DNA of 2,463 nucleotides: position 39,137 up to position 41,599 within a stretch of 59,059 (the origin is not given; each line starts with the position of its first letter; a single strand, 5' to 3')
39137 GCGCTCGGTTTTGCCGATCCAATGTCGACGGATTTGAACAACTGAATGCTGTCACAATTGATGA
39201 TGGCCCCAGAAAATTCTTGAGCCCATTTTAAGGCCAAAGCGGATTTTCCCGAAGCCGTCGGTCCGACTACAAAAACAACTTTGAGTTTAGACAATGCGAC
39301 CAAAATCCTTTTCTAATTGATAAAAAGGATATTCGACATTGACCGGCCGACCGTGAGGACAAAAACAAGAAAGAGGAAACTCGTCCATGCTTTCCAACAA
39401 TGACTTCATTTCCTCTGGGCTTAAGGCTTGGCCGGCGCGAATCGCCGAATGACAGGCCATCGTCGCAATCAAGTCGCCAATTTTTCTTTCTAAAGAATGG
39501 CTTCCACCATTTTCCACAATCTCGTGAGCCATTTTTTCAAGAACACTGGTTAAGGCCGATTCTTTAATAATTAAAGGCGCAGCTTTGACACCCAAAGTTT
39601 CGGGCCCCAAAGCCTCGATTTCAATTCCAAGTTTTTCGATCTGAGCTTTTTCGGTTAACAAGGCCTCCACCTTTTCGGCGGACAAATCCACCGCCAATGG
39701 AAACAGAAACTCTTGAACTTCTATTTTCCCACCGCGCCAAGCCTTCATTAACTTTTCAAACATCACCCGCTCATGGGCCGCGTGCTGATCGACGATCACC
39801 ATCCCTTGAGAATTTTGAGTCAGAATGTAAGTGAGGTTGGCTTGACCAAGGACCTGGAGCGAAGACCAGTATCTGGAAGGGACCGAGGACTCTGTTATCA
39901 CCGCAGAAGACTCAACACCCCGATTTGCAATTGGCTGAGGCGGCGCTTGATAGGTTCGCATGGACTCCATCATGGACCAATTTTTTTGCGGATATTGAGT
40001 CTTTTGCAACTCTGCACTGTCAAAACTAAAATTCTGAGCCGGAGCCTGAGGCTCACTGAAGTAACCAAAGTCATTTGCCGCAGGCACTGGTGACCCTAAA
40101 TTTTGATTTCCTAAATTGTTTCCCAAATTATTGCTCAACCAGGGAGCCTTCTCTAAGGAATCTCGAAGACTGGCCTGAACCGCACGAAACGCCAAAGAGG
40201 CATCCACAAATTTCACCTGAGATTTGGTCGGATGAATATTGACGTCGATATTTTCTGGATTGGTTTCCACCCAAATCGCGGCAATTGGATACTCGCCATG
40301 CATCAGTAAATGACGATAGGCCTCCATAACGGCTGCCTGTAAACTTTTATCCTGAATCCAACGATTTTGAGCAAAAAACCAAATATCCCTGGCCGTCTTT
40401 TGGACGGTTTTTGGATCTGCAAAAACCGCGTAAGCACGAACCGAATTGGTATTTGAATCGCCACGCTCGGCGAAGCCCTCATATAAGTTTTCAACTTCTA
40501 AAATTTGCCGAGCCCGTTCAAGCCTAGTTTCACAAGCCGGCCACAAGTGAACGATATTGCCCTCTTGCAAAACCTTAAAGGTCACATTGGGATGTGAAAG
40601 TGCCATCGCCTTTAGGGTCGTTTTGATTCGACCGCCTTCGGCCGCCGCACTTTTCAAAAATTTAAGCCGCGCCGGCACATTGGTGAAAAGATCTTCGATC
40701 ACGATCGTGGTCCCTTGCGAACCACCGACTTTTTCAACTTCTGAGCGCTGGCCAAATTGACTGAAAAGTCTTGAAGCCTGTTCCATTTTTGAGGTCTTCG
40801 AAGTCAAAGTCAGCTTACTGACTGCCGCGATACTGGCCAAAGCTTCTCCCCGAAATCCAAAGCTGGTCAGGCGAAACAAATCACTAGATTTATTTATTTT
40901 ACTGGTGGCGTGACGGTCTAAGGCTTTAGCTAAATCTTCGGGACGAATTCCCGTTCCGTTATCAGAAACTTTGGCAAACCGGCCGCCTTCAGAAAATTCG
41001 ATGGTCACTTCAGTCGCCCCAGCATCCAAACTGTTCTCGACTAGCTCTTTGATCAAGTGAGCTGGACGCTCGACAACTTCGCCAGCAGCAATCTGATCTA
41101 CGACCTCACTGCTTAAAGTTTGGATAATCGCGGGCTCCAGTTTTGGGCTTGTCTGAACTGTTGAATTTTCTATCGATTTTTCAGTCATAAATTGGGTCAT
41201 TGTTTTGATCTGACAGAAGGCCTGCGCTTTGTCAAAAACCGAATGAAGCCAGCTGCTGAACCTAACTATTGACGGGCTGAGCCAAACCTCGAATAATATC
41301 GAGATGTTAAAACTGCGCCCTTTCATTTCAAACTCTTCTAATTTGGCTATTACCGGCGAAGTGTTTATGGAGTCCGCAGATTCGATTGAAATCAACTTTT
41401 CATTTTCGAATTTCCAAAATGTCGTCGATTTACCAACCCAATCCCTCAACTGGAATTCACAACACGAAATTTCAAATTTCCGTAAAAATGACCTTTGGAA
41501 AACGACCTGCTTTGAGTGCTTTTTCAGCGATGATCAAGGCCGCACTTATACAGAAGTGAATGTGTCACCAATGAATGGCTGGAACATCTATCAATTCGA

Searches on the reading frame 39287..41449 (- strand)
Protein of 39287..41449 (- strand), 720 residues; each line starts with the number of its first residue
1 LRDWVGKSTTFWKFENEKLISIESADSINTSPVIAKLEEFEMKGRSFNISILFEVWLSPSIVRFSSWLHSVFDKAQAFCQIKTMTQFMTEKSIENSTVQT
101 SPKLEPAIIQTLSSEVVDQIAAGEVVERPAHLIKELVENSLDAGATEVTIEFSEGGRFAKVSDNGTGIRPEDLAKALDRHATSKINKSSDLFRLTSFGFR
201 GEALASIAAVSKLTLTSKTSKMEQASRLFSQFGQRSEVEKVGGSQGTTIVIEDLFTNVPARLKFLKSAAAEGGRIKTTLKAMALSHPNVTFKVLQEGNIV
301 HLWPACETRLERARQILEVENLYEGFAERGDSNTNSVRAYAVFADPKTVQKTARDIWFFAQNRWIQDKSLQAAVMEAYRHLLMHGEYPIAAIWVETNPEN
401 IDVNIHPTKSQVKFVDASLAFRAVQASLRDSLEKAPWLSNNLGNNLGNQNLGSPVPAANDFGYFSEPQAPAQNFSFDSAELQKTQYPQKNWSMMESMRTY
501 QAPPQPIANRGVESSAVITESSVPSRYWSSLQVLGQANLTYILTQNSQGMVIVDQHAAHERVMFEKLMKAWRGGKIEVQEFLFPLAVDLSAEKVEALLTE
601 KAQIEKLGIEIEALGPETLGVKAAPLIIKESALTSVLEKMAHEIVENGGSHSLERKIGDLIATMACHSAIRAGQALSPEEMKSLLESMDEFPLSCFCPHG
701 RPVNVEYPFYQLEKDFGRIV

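Call 19: search_protein_families(library=ncbifam, proteins=[window:39287-41449:-], max_evalue=0.00001)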
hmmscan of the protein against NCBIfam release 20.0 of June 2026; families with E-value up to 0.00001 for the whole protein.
window:39287-41449:- (720 aa): 8 families
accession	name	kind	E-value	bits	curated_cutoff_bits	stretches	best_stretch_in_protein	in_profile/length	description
NF000953.0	PRK00095.2-4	equivalog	2.1e-144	482.7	693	1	108-718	2-610/611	DNA mismatch repair endonuclease MutL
NF000949.0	PRK00095.1-2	equivalog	1.8e-143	479.9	750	1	107-717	5-631/634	DNA mismatch repair endonuclease MutL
TIGR00585.2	mutl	equivalog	4.9e-139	464.7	180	1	109-645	1-554/555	DNA mismatch repair endonuclease MutL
NF000950.0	PRK00095.1-3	equivalog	1.8e-120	403.3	756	2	109-439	4-332/641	DNA mismatch repair endonuclease MutL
NF000952.0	PRK00095.2-2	subfamily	9.2e-120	401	840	1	109-718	3-622/623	DNA mismatch repair endonuclease MutL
NF000951.0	PRK00095.2-1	equivalog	3.5e-95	319.8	391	2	108-436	4-336/559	DNA mismatch repair endonuclease MutL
NF000948.0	PRK00095.1-1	equivalog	1.2e-89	302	701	1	109-647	3-561/625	DNA mismatch repair endonuclease MutL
NF000954.0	PRK00095.2-5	equivalog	2.1e-74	251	937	1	106-661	4-541/588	DNA mismatch repair endonuclease MutL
